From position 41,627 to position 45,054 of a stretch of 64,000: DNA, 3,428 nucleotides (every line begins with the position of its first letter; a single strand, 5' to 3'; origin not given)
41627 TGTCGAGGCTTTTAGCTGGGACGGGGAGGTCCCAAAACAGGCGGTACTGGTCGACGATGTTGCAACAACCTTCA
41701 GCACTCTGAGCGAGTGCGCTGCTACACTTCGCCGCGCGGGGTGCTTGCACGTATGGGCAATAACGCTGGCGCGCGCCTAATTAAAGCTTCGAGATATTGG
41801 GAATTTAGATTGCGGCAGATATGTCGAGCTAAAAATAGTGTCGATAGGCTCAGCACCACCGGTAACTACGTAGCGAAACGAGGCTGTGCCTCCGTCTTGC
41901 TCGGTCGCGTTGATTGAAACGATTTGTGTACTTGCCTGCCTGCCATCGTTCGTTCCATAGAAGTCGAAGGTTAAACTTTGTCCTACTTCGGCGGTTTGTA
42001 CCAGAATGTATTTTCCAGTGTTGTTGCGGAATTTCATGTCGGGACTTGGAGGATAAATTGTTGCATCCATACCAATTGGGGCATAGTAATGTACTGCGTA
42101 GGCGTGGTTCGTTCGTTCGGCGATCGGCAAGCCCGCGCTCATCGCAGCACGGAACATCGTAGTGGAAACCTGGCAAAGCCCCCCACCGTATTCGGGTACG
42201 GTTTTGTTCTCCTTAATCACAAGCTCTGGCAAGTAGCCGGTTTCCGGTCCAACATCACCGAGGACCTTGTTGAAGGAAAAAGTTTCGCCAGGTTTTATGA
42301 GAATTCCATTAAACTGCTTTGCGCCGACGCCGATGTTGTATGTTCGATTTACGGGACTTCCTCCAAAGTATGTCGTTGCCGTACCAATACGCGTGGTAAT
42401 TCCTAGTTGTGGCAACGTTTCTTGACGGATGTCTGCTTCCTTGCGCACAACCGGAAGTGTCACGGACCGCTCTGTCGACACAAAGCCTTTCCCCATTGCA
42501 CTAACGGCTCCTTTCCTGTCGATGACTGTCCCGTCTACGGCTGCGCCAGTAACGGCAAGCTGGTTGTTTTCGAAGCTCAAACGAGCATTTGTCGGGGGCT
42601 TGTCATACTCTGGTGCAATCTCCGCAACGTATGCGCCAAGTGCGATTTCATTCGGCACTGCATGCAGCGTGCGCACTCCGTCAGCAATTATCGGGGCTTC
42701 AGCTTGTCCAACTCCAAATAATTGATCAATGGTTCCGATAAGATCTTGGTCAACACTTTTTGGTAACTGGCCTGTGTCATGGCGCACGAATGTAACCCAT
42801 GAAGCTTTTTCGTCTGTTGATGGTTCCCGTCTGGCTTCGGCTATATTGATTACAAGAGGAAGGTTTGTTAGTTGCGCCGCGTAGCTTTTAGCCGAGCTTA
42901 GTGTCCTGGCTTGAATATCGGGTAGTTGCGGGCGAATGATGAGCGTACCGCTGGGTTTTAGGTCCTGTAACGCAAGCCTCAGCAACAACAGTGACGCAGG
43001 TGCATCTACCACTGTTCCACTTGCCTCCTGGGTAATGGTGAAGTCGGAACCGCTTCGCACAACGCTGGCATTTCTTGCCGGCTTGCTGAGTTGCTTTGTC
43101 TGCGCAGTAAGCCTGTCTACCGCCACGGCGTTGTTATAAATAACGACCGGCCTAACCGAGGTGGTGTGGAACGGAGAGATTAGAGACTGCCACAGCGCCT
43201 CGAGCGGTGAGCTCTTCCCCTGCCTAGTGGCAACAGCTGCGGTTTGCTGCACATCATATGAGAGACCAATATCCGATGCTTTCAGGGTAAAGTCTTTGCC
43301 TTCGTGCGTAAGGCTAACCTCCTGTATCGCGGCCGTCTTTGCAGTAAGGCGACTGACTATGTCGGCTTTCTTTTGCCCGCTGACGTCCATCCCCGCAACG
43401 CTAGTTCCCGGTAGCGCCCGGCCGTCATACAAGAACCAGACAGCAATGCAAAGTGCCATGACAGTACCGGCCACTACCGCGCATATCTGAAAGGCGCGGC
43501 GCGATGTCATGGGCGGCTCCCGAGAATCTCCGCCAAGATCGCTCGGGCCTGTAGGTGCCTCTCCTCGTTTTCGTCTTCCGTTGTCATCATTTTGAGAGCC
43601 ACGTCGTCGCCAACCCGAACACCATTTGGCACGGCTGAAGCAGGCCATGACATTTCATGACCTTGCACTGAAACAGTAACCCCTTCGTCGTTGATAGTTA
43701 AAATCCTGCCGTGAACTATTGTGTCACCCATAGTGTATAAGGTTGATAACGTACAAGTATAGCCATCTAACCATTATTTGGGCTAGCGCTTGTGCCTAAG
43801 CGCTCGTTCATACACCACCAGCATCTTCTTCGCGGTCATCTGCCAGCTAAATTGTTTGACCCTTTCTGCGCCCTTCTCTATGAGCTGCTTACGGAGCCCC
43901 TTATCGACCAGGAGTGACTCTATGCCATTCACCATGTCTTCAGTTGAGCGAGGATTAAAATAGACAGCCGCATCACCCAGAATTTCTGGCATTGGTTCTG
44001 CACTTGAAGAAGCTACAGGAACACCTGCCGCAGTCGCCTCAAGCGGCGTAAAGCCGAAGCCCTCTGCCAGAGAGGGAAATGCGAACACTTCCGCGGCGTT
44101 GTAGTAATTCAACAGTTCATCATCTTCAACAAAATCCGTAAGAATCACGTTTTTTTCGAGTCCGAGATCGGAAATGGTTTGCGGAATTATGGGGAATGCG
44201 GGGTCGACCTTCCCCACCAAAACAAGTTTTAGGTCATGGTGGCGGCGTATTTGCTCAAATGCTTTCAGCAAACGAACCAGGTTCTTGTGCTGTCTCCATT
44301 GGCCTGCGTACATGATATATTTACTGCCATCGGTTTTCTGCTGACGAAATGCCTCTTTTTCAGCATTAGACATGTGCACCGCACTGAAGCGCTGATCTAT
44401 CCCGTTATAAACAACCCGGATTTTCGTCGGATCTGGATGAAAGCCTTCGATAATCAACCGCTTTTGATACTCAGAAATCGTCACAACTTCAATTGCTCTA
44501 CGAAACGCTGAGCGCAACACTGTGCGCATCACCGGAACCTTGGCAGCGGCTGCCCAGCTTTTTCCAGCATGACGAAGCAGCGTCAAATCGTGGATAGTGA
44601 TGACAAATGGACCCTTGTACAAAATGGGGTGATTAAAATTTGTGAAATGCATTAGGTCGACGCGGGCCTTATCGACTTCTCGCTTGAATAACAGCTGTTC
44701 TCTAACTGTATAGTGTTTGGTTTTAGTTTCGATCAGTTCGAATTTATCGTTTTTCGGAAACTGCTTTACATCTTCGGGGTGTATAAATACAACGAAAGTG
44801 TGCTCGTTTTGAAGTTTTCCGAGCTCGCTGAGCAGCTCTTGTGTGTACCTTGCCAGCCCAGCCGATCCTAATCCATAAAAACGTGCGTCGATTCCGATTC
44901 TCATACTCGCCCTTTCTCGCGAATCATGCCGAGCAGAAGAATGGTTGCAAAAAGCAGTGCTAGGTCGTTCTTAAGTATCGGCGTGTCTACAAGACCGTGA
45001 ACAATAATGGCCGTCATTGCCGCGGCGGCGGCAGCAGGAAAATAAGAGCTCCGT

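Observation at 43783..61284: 17.5-kb rhamnose-glycan locus with three Wzy_C (O-antigen ligase / O-oligosaccharyltransferase family) paralogs and no flippase or initiating transferase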

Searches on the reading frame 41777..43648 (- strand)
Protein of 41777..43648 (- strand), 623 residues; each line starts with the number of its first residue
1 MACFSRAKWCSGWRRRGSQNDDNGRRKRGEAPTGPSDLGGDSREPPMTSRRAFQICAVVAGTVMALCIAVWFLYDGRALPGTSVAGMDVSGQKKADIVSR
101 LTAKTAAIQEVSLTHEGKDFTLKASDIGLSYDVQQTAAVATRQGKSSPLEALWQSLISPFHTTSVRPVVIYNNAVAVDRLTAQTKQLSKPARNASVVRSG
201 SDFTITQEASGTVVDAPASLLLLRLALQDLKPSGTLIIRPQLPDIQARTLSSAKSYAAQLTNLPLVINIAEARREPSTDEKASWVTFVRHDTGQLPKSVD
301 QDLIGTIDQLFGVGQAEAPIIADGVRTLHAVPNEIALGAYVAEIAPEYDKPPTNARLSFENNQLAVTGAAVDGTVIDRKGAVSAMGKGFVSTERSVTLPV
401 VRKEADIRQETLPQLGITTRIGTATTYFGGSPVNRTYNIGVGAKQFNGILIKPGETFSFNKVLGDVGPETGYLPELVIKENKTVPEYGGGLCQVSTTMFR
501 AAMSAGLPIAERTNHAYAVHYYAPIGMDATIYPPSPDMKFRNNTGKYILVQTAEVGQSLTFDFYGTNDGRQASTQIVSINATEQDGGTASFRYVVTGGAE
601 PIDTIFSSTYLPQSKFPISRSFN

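Call 4: search_protein_families(library=pfam, proteins=[window:41777-43648:-], max_evalue=0.01)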
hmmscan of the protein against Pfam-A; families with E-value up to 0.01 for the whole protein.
window:41777-43648:- (623 aa): 2 families
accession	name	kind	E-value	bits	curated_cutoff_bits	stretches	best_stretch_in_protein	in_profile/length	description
PF04294.18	VanW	-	3.1e-43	146.8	27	1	434-564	1-130/130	VanW like protein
PF12229.13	PG_binding_4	-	1.7e-20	73.8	22.1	2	121-230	2-111/117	Putative peptidoglycan binding domain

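Call 79: search_protein_families(library=ncbifam, proteins=[window:41777-43648:-], max_evalue=0.00001)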
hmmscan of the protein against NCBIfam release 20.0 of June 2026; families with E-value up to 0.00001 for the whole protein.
window:41777-43648:- (623 aa): 3 families
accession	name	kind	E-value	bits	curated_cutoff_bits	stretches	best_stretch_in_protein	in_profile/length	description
NF033128.2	vanW-gen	equivalog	8.4e-19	68.2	365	1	433-546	68-185/271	glycopeptide resistance accessory protein VanW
NF033123.1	vanW-G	exception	8.5e-14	51.9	600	1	433-548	68-187/273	glycopeptide resistance accessory protein VanW-G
NF033122.1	vanW-B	exception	4.3e-13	49.2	610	1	434-545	70-185/275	glycopeptide resistance accessory protein VanW-B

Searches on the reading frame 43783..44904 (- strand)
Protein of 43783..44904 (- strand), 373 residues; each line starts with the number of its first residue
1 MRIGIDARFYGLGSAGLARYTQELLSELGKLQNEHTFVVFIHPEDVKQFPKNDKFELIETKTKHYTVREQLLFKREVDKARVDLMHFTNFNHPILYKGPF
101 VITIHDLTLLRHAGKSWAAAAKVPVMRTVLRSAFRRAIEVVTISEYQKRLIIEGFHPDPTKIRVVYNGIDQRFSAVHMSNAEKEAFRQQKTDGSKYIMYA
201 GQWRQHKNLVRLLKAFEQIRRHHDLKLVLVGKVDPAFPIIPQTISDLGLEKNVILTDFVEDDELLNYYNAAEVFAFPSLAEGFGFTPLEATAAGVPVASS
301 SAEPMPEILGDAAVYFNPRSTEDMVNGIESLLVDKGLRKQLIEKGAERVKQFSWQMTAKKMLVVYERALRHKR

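Call 4: search_protein_families(library=pfam, proteins=[window:43783-44904:-], max_evalue=0.01)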
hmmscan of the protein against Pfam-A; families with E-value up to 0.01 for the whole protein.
window:43783-44904:- (373 aa): 6 families
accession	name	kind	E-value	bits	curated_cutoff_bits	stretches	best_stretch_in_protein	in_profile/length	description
PF00534.26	Glycos_transf_1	-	2.6e-34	118.7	26.4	1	182-347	3-171/172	Glycosyl transferases group 1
PF13692.12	Glyco_trans_1_4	-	8.2e-27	94.6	27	1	195-333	2-141/142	Glycosyl transferases group 1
PF13439.12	Glyco_transf_4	-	3.6e-15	56.8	28.5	1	16-170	3-167/170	Glycosyltransferase Family 4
PF20706.3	GT4-conflict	-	1.1e-09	38.3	26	1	188-357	191-381/385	Family 4 Glycosyltransferase in conflict systems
PF13579.12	Glyco_trans_4_4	-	2.1e-09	38.4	29.7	1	16-168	2-158/158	Glycosyl transferase 4-like domain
PF13524.12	Glyco_trans_1_2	-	3.6e-07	30.7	25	1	215-362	5-143/144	Glycosyl transferase-like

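Call 21: search_protein_families(library=ncbifam, proteins=[window:43783-44904:-], max_evalue=0.1)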
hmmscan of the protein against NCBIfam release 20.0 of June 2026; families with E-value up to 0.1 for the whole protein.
window:43783-44904:- (373 aa): 34 families (the best 25 are shown)
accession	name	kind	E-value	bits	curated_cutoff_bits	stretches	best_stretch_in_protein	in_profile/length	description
TIGR04047.1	MSMEG_0565_glyc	hypoth_equivalog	1.2e-32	113.5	259.85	1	125-366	127-372/373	MSMEG_0565 family glycosyltransferase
TIGR02149.1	glgA_Coryne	subfamily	9e-29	100.8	302.4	1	90-367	99-389/391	glycogen synthase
TIGR03449.1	mycothiol_MshA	equivalog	1.8e-23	83.1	462.5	1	97-369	125-404/406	D-inositol-3-phosphate glycosyltransferase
TIGR03999.1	thiol_BshA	equivalog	2.7e-23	82.5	273.7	1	123-369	131-374/375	N-acetyl-alpha-D-glucosaminyl L-malate synthase BshA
TIGR03088.1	stp2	hypoth_equivalog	1.1e-20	74.1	409.05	1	130-369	129-374/374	TIGR03088 family PEP-CTERM/XrtA system glycosyltransferase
NF041010.1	glycosy_Agl16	equivalog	7.7e-19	67.8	575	1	123-367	120-350/352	glycosylation protein Agl16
NF053513.1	Gtran_IagA_BgsA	equivalog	1.9e-18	66.6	460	1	123-369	92-332/333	LTA glycolipid anchor biosynthesis glycosyltransferase, IagA/BgsA family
TIGR04157.1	glyco_rSAM_CFB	subfamily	2.2e-18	66.4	400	1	132-315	165-345/406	TIGR04157 family glycosyltransferase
TIGR04063.1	stp3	hypoth_equivalog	5.6e-18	65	442.05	1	117-369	138-396/397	TIGR04063 family PEP-CTERM/XrtA system glycosyltransferase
NF047684.1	TeichurnBiosyTuaC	equivalog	2e-16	59.9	550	1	129-368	157-389/391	teichuronic acid biosynthesis protein TuaC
NF041876.1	EPS_EpsE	equivalog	5.5e-15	55.5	400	1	184-360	204-388/389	exopolysaccharide biosynthesis GT4 family glycosyltransferase EpsE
NF012028.0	PRK15484.1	subfamily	8e-15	54.8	618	1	133-361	136-371/380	lipopolysaccharide N-acetylglucosaminyltransferase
NF038298.1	EPS_HpsO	equivalog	1e-14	54.1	575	1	184-367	193-386/388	hormogonium polysaccharide biosynthesis glycosyltransferase HpsO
NF038295.1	EPS_HpsP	equivalog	1.1e-14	54.3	550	1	183-367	196-386/388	hormogonium polysaccharide biosynthesis glycosyltransferase HpsP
NF050063.1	ProtGlycPglJ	equivalog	1.7e-13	50.5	500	1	127-362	135-360/363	N-acetylgalactosamine-N,N'-diacetylbacillosaminyl-diphospho-undecaprenol 4-alpha-N-acetylgalactosaminyltransferase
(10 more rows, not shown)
